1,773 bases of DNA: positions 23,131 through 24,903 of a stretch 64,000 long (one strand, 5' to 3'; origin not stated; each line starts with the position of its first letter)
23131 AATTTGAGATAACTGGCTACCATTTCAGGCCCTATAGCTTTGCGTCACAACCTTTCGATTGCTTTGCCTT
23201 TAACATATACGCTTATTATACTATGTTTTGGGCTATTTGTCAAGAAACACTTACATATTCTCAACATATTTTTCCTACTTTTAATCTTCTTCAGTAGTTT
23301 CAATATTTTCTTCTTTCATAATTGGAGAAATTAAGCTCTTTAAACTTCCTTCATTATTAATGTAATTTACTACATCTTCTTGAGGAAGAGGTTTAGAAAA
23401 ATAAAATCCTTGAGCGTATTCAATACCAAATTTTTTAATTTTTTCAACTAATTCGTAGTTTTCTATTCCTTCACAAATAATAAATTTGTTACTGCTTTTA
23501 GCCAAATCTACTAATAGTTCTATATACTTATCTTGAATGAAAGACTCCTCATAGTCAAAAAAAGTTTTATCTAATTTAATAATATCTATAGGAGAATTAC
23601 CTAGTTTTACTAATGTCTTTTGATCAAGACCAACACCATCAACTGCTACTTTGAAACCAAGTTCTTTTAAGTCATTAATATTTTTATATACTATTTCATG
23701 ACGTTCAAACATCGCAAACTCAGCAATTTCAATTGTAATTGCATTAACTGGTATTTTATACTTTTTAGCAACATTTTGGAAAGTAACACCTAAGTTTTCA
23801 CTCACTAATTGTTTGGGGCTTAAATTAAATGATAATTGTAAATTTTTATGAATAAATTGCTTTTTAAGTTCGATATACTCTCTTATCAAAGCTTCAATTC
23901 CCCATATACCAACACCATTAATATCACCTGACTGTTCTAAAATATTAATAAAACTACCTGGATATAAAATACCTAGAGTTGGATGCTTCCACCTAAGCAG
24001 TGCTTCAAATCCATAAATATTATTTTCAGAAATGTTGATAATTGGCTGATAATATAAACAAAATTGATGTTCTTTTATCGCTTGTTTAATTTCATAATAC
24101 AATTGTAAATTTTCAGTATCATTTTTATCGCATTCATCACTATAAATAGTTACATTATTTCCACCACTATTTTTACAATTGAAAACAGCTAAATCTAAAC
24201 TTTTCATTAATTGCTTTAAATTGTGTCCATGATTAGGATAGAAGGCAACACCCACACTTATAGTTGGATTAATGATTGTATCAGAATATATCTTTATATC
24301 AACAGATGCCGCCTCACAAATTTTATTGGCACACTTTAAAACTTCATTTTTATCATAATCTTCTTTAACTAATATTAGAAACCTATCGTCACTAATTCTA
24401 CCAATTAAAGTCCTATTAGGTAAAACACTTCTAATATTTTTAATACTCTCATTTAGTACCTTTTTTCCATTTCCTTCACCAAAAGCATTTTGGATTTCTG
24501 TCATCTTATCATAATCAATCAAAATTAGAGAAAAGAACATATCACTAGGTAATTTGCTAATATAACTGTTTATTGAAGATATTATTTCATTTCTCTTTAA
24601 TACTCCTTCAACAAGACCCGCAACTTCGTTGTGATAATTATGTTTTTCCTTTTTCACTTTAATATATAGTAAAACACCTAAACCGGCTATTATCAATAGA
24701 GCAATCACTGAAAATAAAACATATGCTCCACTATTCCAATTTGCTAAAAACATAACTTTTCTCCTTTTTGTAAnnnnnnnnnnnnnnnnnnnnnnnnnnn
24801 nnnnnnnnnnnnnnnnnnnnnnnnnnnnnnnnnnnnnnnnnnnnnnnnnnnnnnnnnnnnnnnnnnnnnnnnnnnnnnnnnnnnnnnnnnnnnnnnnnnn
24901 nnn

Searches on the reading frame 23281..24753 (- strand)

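Call 50: search_protein_families(library=pfam, proteins=[window:23281-24753:-], max_evalue=0.001)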
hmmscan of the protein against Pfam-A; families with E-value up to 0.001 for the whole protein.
window:23281-24753:- (490 aa): 3 families
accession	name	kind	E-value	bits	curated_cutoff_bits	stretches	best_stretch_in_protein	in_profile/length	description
PF00563.25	EAL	-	3.1e-50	171.2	31.3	1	222-455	4-236/236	EAL domain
PF00990.26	GGDEF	-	7.6e-19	68.5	23.8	1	60-200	18-161/161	Diguanylate cyclase, GGDEF domain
PF24898.2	GGDEF_GdpP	-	0.00056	20.6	30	0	81-207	3-122/126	Cyclic-di-AMP phosphodiesterase GdpP-like, GGDEF domain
